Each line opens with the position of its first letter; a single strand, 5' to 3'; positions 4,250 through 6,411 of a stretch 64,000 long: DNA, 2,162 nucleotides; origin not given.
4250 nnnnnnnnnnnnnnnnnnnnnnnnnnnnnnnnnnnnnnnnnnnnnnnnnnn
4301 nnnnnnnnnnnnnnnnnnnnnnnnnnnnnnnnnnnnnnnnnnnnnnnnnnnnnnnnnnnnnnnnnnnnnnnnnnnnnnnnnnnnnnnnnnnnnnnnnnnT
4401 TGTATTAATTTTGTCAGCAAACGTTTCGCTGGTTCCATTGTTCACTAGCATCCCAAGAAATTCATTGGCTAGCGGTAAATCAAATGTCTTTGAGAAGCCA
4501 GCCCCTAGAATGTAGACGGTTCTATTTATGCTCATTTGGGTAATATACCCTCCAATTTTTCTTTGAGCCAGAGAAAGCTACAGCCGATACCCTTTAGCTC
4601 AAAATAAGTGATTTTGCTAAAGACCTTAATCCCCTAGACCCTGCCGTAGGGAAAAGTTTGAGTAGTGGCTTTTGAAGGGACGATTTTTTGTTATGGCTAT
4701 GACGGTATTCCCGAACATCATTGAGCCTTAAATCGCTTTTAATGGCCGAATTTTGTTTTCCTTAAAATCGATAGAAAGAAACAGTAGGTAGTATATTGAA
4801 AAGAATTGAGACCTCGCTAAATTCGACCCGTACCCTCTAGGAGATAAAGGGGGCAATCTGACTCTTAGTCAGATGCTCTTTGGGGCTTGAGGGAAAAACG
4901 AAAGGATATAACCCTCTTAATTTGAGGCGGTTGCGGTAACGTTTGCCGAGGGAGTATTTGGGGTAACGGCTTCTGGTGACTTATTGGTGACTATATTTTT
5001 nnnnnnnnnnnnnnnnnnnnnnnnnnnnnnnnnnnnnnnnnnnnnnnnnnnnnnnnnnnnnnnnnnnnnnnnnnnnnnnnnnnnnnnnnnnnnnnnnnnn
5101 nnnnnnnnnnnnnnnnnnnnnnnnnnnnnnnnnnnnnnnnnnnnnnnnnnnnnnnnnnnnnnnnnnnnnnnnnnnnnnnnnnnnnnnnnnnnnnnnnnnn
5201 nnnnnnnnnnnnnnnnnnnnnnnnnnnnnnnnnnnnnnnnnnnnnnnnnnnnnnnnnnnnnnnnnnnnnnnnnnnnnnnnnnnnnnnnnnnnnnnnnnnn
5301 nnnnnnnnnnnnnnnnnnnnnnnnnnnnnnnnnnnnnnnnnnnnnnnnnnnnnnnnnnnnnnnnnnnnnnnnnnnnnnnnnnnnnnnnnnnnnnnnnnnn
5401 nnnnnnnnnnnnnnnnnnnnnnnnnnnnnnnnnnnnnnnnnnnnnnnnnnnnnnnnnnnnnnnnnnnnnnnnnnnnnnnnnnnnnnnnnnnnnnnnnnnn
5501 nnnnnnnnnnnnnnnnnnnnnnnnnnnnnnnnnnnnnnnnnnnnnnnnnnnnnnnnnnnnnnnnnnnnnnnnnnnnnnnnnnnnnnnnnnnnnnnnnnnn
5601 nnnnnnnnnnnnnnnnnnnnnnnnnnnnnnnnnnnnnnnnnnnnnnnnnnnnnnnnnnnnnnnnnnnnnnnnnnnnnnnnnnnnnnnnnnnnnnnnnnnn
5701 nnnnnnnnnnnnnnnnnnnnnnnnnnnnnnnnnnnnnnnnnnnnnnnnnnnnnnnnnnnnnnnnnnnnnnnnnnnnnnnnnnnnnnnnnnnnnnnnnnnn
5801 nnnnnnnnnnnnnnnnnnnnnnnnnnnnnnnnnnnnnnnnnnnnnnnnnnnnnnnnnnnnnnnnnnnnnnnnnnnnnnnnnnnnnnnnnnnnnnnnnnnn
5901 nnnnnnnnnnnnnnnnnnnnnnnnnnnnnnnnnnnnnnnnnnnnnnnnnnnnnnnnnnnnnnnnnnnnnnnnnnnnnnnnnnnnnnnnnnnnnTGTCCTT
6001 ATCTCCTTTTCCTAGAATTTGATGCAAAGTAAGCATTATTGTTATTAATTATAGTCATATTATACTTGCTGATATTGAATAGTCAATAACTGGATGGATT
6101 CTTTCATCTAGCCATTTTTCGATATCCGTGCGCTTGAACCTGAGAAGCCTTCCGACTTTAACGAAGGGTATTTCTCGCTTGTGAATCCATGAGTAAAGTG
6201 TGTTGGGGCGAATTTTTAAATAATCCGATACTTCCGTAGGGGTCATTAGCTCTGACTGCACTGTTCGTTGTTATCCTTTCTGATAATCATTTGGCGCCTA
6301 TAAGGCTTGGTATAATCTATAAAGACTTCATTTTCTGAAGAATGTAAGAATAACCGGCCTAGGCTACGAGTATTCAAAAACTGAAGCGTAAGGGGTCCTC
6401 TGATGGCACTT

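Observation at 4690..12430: Nested ~7.7-kb integrative element bounded by imperfect direct repeats with a perfect 20-bp core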

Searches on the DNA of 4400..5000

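Call 41: search_rna_families(source=window, start=4400, end=5000, threshold=evalue, max_evalue=10, show_alignments=3)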
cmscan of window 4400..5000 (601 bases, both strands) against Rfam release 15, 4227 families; matches with E-value up to 10: 2.
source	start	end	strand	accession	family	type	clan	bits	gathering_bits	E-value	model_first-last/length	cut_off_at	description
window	4657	4694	+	RF02721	sca_ncR26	Gene; snRNA; snoRNA; scaRNA;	-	17.3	37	5.9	1-68/68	no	Small Cajal body specific RNA ncR26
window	4491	4587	-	RF02150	MESTIT1_3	Gene; lncRNA;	-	11.6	60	8.1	1-99/99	no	MEST intronic transcript 1, antisense RNA conserved region 3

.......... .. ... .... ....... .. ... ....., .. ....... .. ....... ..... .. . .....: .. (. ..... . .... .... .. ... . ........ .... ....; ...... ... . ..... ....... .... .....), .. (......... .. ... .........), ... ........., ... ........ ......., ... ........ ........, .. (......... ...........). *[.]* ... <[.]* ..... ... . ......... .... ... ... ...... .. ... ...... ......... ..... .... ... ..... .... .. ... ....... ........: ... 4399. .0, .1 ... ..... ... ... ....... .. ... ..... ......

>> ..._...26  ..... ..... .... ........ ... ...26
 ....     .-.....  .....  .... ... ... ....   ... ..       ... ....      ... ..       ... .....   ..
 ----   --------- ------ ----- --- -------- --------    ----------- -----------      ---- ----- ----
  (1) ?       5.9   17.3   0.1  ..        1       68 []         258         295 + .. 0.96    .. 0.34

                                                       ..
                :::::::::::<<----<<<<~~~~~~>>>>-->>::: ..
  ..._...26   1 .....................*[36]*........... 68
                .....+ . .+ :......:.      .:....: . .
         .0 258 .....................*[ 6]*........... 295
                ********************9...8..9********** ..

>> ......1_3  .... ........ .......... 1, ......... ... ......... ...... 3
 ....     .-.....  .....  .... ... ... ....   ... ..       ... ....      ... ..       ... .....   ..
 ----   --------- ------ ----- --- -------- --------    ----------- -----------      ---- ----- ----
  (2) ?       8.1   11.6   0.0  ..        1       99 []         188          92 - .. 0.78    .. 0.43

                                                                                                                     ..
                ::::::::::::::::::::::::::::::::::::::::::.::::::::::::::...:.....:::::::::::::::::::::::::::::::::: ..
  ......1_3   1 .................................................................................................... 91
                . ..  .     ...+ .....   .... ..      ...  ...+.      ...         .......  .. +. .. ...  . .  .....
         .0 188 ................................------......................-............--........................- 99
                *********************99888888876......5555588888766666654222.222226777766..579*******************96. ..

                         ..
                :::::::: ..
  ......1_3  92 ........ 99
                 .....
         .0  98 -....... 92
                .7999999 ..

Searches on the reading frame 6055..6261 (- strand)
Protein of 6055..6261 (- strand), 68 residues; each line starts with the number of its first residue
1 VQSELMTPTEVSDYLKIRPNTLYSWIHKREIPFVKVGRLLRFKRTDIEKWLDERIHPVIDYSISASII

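Call 11: search_protein_families(library=pfam, proteins=[window:6055-6261:-], max_evalue=0.01)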
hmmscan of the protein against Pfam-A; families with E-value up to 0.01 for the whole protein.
window:6055-6261:- (68 aa): 2 families
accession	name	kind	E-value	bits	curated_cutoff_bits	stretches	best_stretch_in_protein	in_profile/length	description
PF12728.13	HTH_17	-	2.6e-17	63.3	27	1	5-54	1-50/51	Helix-turn-helix domain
PF09035.16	Tn916-Xis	-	0.009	16.6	22.9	0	7-54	17-66/69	Excisionase from transposon Tn916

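Call 43: search_protein_families(library=phrogs, proteins=[window:6055-6261:-], max_evalue=0.01)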
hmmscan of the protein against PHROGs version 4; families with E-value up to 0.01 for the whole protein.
window:6055-6261:- (68 aa): 11 families
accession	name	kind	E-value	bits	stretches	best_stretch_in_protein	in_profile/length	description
phrog_15534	-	DNA, RNA and nucleotide metabolism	1.6e-10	42.4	1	2-51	40-88/93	HTH DNA binding protein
phrog_66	-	integration and excision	3.4e-10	41.2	1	2-55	90-144/412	excisionase and transcriptional regulator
phrog_668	-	DNA, RNA and nucleotide metabolism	8.4e-08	33.1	1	4-54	62-113/181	HTH DNA binding protein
phrog_7338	-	unknown function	8.5e-07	30.2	1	4-54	29-80/87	-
phrog_25262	-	unknown function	5.1e-06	27.4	1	8-54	37-84/106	-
phrog_10045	-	DNA, RNA and nucleotide metabolism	5.7e-06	27.1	1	3-49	18-65/74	HTH DNA binding protein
phrog_4745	-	DNA, RNA and nucleotide metabolism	6.2e-06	27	1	3-54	29-87/107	DNA binding protein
phrog_1840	-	integration and excision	7.9e-06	27.3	1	7-53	8-55/90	excisionase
phrog_597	-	DNA, RNA and nucleotide metabolism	6.6e-05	24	1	1-54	108-164/200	DNA binding protein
phrog_2907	-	integration and excision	0.0029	19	1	1-59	2-65/117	excisionase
phrog_6401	-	DNA, RNA and nucleotide metabolism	0.0063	17.4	1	4-53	8-58/64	DNA binding protein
